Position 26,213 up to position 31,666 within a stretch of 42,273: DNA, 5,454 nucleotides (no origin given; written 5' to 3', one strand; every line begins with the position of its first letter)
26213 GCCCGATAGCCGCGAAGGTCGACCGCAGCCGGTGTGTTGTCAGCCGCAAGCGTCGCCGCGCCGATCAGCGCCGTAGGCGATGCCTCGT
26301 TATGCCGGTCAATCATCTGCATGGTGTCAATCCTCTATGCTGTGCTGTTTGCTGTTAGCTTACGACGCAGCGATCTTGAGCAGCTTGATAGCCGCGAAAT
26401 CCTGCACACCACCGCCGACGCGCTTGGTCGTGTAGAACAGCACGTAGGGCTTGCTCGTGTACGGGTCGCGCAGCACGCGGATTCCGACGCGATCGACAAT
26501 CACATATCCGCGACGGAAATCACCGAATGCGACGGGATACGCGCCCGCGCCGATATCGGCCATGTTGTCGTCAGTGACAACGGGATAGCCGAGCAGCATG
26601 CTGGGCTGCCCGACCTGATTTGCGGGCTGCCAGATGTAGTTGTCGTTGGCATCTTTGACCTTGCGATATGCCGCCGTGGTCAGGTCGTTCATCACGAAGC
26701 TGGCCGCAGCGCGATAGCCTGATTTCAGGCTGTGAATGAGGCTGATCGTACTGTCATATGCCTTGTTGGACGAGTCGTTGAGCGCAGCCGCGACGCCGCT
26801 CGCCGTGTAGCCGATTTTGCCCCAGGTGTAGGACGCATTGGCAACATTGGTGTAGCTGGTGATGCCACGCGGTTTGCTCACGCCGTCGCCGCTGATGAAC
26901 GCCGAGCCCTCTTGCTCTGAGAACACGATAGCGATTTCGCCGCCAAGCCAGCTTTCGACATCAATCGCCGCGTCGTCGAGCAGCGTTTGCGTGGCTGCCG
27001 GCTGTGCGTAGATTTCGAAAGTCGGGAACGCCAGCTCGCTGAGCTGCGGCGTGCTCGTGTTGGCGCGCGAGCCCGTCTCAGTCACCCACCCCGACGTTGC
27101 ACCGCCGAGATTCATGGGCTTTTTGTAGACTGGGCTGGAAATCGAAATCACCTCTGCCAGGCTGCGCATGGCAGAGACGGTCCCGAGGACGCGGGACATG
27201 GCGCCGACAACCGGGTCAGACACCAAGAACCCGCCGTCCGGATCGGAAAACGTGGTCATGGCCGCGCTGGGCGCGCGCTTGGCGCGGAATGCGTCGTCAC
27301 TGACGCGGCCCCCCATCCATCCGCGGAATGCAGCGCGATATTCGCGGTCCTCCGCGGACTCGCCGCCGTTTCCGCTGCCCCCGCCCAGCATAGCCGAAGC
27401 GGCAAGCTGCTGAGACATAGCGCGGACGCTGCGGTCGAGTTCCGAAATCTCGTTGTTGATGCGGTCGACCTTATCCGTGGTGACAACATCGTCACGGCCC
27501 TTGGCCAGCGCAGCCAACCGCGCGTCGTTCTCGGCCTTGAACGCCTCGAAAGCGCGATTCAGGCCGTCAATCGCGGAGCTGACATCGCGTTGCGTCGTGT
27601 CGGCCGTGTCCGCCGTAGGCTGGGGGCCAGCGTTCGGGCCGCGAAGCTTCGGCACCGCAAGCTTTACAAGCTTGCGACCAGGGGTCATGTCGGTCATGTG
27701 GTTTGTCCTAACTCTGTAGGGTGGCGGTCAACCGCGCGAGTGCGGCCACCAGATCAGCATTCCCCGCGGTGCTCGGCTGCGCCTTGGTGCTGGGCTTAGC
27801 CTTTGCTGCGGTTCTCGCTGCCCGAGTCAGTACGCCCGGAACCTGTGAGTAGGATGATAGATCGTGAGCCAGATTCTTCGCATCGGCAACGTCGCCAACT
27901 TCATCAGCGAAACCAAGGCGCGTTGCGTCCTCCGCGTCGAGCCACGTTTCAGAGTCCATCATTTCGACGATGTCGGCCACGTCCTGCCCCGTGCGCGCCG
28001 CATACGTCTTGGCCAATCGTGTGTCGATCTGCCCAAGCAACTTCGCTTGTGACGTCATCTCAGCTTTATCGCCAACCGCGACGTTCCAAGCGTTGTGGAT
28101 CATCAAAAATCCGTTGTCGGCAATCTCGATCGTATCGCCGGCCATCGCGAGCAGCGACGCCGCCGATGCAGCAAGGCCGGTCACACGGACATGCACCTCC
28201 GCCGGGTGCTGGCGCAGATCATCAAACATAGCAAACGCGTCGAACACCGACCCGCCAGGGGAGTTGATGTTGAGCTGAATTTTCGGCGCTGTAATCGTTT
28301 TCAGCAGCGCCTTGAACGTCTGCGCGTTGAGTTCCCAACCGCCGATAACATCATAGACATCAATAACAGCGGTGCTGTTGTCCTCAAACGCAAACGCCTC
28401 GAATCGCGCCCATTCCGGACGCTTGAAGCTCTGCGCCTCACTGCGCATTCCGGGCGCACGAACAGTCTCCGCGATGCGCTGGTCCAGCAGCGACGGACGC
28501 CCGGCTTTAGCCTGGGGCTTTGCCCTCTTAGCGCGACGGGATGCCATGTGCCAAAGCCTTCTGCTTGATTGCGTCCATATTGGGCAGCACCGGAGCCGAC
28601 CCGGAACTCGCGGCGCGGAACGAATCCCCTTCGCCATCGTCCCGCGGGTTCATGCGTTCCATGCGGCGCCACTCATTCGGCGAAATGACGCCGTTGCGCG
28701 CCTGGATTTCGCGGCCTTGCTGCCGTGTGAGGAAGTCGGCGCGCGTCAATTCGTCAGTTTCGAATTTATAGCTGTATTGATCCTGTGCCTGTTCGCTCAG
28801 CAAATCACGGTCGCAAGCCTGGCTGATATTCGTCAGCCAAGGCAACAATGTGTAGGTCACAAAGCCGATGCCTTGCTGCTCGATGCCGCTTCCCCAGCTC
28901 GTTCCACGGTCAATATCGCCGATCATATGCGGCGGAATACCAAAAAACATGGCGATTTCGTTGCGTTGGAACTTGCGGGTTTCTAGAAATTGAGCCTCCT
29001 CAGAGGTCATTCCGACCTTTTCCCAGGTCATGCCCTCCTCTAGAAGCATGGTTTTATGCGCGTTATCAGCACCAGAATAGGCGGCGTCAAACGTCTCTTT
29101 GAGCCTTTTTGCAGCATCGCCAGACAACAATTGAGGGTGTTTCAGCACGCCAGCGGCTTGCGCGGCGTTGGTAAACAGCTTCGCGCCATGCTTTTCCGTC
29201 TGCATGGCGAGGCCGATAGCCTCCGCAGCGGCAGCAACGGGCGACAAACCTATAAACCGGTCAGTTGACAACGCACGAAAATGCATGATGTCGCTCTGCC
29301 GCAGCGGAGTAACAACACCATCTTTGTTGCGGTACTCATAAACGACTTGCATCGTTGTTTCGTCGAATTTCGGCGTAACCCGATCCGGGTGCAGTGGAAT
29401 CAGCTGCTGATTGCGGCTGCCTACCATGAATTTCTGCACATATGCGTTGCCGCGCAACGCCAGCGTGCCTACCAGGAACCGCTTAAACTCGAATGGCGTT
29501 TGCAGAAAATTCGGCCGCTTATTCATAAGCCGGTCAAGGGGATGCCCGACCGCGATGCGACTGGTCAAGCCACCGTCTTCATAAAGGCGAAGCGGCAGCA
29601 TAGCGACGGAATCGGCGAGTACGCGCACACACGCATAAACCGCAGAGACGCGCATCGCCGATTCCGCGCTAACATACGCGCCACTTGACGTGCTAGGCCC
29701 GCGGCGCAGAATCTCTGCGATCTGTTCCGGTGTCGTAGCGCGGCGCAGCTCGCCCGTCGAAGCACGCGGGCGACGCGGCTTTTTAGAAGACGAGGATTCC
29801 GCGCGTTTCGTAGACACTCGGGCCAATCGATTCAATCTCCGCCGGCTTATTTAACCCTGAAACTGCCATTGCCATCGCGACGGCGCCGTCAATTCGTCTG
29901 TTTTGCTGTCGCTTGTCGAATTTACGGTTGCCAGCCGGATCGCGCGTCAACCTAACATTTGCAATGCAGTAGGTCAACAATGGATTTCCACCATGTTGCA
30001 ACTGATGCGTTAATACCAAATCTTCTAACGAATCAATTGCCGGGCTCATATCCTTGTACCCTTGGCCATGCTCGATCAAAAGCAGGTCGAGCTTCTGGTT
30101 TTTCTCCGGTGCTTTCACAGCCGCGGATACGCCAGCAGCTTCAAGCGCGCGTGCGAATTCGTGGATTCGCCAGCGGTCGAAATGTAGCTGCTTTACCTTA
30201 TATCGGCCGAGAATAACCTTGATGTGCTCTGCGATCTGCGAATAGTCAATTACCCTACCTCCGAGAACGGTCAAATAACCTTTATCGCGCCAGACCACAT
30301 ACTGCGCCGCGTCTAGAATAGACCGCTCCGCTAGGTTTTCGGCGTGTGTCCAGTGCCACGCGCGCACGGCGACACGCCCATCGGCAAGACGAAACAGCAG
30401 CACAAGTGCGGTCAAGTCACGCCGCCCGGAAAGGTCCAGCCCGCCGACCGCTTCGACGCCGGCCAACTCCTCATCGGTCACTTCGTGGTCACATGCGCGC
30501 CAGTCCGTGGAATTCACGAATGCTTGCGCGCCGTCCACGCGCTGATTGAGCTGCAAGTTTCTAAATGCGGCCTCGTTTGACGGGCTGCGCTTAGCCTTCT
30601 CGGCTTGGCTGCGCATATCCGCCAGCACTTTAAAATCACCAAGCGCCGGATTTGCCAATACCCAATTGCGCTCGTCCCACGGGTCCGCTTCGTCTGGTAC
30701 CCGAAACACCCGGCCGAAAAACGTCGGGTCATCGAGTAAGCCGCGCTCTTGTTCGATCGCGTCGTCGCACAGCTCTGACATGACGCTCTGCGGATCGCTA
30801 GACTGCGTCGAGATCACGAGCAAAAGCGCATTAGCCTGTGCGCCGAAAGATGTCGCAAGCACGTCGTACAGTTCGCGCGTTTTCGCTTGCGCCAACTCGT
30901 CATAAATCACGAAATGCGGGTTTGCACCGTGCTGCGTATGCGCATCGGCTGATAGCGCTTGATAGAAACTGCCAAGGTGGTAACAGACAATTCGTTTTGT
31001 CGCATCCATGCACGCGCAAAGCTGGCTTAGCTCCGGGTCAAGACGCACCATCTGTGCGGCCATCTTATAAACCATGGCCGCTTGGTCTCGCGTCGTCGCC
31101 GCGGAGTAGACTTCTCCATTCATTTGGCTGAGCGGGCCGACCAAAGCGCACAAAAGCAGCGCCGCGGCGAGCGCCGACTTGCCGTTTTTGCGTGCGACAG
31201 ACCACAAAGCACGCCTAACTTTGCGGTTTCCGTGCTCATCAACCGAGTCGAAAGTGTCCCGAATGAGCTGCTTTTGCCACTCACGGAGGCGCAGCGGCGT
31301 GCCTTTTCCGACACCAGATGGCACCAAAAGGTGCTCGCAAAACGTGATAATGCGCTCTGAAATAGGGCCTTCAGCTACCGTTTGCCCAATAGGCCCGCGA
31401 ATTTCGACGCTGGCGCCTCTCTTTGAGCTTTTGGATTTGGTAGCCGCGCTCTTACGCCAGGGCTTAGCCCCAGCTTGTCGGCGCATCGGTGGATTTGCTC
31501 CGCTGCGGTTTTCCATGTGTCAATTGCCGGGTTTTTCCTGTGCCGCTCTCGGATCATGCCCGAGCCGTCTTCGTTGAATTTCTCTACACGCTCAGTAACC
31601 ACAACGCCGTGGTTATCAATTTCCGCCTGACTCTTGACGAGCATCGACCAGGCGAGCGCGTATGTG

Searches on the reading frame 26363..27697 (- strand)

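Call 29: search_protein_families(library=phrogs, proteins=[window:26363-27697:-], max_evalue=0.00001)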
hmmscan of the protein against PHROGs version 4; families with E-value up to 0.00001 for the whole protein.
window:26363-27697:- (445 aa): 4 families
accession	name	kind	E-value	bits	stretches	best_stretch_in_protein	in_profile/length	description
phrog_10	-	head and packaging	2.7e-77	262.4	1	49-445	271-638/752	major head protein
phrog_15928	-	head and packaging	1.5e-45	156.5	1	239-444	1-181/185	major head protein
phrog_617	-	head and packaging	1.4e-25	91.3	1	91-438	275-619/626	major head protein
phrog_17162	-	unknown function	9.4e-09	36.4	1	363-444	2-84/85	-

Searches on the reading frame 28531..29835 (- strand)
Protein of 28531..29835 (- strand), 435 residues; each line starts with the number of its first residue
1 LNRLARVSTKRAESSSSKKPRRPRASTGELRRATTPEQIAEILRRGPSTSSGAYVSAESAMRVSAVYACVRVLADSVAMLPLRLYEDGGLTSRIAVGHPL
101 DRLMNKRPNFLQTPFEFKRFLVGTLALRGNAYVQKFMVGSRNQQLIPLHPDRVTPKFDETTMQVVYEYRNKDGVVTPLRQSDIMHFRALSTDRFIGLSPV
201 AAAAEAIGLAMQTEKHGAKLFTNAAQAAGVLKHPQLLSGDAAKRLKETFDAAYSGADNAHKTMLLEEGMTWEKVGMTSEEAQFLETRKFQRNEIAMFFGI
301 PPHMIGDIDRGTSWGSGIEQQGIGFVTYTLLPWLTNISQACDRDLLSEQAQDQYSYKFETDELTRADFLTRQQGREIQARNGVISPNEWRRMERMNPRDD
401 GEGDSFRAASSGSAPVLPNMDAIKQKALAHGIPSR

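Call 29: search_protein_families(library=phrogs, proteins=[window:28531-29835:-], max_evalue=0.00001)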
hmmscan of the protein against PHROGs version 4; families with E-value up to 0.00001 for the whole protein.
window:28531-29835:- (435 aa): 6 families
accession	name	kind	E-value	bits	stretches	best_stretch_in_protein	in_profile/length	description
phrog_12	-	head and packaging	1.9e-120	404.8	1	22-407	63-426/646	portal protein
phrog_2662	-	head and packaging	5.6e-69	234.5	1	24-406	22-416/717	portal protein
phrog_5929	-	head and packaging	6.3e-58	196.8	1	212-407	3-194/228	portal protein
phrog_11323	-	unknown function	1.7e-22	80.9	1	304-406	1-100/130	-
phrog_2271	-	head and packaging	3.1e-19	69.2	1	52-402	41-390/859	portal protein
phrog_21454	-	unknown function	1.7e-07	31.8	1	232-400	3-165/320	-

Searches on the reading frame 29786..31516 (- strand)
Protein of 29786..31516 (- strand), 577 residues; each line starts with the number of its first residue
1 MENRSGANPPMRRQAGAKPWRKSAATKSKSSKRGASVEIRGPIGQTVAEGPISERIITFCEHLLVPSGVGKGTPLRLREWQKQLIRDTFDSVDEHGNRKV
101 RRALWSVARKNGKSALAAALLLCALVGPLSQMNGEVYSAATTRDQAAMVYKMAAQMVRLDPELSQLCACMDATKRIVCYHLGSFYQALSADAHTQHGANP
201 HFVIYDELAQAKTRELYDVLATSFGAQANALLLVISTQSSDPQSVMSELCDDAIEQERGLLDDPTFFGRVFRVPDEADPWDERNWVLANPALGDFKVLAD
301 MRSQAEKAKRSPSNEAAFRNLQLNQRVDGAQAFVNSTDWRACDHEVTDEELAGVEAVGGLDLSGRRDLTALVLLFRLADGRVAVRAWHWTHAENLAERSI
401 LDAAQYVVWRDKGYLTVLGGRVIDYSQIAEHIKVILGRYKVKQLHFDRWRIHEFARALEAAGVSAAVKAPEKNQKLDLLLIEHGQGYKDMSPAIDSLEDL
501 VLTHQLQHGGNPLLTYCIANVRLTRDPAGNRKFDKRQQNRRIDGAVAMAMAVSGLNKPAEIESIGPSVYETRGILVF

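Call 29: search_protein_families(library=phrogs, proteins=[window:29786-31516:-], max_evalue=0.00001)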
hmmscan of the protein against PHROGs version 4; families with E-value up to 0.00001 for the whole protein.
window:29786-31516:- (577 aa): 7 families
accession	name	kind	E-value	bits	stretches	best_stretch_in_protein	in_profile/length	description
phrog_9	-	head and packaging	2.3e-138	464.4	1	54-558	186-666/812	terminase large subunit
phrog_2699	-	head and packaging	1.1e-78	265.4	1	258-557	10-295/315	terminase large subunit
phrog_7331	-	head and packaging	6.8e-20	71.8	1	477-553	14-90/113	terminase large subunit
phrog_4914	-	head and packaging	4.2e-18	66.7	1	54-201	57-211/213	terminase large subunit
phrog_2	-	head and packaging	4.6e-13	49.8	1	73-564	262-602/807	terminase large subunit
phrog_7622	-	head and packaging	2e-08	35.1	1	79-229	59-210/224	terminase large subunit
phrog_10517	-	head and packaging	1.6e-07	32.1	1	54-153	84-181/207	terminase large subunit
